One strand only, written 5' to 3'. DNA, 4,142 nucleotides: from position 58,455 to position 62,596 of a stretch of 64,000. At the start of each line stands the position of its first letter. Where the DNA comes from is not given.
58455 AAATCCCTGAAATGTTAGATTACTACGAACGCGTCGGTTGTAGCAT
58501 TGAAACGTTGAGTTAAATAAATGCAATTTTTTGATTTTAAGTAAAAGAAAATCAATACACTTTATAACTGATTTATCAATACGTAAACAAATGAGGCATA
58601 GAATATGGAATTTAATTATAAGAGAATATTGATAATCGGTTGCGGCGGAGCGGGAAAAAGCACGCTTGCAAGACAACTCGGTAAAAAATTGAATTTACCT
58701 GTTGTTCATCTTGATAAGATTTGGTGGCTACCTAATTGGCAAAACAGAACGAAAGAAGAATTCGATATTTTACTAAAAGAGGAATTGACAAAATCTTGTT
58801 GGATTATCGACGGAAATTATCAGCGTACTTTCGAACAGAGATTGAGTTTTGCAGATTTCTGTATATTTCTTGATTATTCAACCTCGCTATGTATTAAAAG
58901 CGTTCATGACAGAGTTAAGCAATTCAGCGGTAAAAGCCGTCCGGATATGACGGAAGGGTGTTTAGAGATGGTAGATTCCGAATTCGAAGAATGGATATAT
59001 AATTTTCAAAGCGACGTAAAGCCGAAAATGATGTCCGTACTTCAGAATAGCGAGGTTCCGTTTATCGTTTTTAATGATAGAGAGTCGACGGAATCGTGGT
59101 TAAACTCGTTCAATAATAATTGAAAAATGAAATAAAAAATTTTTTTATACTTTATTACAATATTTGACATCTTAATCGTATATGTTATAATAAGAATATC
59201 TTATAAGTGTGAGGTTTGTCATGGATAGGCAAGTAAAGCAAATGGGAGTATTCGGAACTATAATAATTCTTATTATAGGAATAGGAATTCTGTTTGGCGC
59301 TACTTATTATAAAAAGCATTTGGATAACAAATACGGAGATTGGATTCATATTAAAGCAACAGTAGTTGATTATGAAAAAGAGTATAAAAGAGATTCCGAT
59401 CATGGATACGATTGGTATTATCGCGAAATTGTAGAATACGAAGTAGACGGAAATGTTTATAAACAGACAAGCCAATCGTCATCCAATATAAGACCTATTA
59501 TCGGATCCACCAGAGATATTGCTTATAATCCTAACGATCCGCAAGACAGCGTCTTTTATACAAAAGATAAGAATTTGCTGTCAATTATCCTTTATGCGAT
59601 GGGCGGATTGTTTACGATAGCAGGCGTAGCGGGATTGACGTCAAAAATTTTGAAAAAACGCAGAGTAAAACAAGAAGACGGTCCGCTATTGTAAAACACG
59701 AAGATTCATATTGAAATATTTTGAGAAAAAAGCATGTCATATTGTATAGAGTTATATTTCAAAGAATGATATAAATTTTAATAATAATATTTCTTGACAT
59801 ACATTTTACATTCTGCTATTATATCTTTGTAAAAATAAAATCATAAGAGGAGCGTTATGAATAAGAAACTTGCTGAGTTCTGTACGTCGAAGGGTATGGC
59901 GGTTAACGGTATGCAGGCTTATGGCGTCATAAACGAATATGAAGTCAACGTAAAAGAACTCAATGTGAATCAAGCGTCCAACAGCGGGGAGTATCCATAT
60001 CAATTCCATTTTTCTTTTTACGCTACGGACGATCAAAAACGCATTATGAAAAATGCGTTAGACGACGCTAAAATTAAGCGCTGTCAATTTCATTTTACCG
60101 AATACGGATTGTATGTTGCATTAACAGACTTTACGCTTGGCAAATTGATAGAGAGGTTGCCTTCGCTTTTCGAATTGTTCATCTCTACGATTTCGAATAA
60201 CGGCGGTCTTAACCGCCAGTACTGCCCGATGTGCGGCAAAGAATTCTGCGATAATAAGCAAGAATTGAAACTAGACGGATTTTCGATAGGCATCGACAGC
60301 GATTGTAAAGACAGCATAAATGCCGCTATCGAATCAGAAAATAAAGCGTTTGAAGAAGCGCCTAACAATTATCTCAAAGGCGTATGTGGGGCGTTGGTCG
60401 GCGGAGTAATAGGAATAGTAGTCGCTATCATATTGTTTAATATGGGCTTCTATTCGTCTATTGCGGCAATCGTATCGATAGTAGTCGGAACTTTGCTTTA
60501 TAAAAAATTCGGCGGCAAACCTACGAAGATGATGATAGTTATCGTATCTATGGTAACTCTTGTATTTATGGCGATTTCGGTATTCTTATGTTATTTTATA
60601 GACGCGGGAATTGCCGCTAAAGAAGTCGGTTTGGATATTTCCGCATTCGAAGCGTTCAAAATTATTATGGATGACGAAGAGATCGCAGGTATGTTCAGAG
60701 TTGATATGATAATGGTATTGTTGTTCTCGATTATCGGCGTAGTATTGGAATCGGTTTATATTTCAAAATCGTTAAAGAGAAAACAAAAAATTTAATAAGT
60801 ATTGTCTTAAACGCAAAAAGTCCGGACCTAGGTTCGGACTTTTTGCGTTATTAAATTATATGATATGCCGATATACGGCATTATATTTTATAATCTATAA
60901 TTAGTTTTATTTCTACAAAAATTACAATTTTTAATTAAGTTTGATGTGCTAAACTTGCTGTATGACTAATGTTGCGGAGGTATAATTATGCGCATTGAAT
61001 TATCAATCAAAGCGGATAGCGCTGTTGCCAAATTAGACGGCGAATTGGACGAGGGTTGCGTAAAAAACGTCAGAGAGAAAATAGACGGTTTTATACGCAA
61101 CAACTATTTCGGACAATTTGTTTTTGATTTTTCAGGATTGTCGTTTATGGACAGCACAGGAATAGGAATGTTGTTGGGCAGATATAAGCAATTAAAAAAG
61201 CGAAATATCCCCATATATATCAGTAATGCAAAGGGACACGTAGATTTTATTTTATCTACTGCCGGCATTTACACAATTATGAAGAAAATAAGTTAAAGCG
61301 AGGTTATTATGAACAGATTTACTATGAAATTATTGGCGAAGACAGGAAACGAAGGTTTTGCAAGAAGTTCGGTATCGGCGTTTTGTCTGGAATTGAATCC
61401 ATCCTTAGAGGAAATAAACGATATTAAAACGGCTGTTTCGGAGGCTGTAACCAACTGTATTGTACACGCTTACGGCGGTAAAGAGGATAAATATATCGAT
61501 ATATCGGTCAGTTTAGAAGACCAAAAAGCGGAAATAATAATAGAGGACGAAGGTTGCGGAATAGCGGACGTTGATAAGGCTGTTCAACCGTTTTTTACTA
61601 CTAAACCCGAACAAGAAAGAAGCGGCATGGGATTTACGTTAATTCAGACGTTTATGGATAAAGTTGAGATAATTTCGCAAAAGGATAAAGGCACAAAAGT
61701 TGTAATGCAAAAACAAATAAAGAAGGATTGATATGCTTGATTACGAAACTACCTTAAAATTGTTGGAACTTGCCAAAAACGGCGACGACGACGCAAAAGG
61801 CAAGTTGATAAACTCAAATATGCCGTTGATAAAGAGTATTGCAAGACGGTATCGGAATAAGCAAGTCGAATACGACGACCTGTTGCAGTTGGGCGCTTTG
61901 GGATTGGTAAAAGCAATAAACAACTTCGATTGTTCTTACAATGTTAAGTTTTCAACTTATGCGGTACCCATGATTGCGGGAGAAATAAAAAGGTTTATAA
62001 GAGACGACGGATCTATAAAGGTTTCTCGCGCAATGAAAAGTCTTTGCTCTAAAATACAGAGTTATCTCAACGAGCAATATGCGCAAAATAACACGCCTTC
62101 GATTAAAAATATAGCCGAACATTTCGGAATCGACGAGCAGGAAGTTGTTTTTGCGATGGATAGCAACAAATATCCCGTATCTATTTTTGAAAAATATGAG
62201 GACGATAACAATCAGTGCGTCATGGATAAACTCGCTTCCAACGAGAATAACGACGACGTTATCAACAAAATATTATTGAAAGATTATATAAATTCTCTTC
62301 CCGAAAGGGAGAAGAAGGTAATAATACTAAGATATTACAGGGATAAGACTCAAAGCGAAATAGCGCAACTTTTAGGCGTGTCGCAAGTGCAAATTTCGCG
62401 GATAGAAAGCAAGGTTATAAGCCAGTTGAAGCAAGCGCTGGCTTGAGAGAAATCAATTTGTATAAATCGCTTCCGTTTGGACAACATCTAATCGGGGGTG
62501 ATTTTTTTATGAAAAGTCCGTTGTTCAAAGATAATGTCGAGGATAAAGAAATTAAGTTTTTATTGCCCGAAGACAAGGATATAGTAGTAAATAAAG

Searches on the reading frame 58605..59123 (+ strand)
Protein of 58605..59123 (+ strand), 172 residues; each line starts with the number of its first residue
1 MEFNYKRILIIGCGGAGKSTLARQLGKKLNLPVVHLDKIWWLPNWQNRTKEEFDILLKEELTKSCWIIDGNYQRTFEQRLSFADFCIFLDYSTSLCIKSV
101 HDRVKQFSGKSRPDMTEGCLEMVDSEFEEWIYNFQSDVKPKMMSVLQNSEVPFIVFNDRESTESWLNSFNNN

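Call 59: search_protein_families(library=ncbifam, proteins=[window:58605-59123:+], max_evalue=0.00001)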
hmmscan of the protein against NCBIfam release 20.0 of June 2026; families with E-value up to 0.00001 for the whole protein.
window:58605-59123:+ (172 aa): 3 families
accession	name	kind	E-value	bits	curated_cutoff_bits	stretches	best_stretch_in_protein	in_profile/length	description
NF005994.0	PRK08118.1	equivalog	3.8e-52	176.8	215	1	6-171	2-169/172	DNA topology modulation protein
NF005576.0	PRK07261.1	equivalog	1.6e-36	125.7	224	1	7-170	2-168/171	DNA topology modulation protein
NF004861.0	PRK06217.1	equivalog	3e-12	46.3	203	1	6-135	2-134/183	hypothetical protein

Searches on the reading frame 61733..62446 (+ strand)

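Call 59: search_protein_families(library=ncbifam, proteins=[window:61733-62446:+], max_evalue=0.00001)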
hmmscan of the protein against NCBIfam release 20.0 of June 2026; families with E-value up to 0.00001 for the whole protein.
window:61733-62446:+ (237 aa): 59 families (the best 25 are shown)
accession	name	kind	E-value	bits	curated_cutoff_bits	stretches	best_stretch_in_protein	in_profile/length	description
NF004052.0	PRK05572.1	subfamily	7.1e-85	284.5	311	1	3-236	15-250/252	SigF/SigG family RNA polymerase sporulation sigma factor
TIGR02885.1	spore_sigF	equivalog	8.7e-81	271.1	321.45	1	10-236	1-231/231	RNA polymerase sporulation sigma factor SigF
TIGR02980.1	SigBFG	subfamily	2.2e-72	243.5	234.35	1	19-236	2-226/227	SigB/SigF/SigG family RNA polymerase sigma factor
NF006071.0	PRK08215.1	equivalog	4.9e-66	223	372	1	3-235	20-256/258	RNA polymerase sporulation sigma factor SigG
TIGR02850.1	spore_sigG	equivalog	3.2e-61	207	457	1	6-234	20-252/254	RNA polymerase sporulation sigma factor SigG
TIGR02941.1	Sigma_B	equivalog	2.4e-46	158.3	315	1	12-236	21-253/255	RNA polymerase sigma factor SigB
NF005514.0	PRK07122.1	subfamily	1.3e-42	145.8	372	1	18-236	38-263/264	RNA polymerase sigma factor SigF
TIGR02937.1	sigma70-ECF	superfamily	1.8e-36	125.3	42.9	1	21-236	2-165/165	sigma-70 family RNA polymerase sigma factor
NF005644.0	PRK07408.1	subfamily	2.4e-35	122.4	261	1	7-236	13-253/258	RNA polymerase sigma factor SigF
TIGR02479.1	FliA_WhiG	subfamily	3.3e-33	115.3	189.6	1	25-236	1-223/224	FliA/WhiG family RNA polymerase sigma factor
TIGR02393.1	RpoD_Cterm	equivalog_domain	2.8e-32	112.2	354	1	21-235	1-227/238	RNA polymerase sigma factor RpoD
TIGR02997.1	Sig70-cyanoRpoD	subfamily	1e-31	110.4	384.5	1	19-233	73-298/298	RNA polymerase sigma factor, RpoD/SigA family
NF004935.0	PRK06288.1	equivalog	8.9e-31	107.5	343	1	14-237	27-263/270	RNA polymerase sigma factor WhiG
NF006158.0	PRK08301.1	equivalog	3.9e-30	105.1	339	2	5-97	44-136/241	RNA polymerase sporulation sigma factor SigE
TIGR02835.1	spore_sigmaE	equivalog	1.6e-29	103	348.6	2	5-97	37-129/234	RNA polymerase sporulation sigma factor SigE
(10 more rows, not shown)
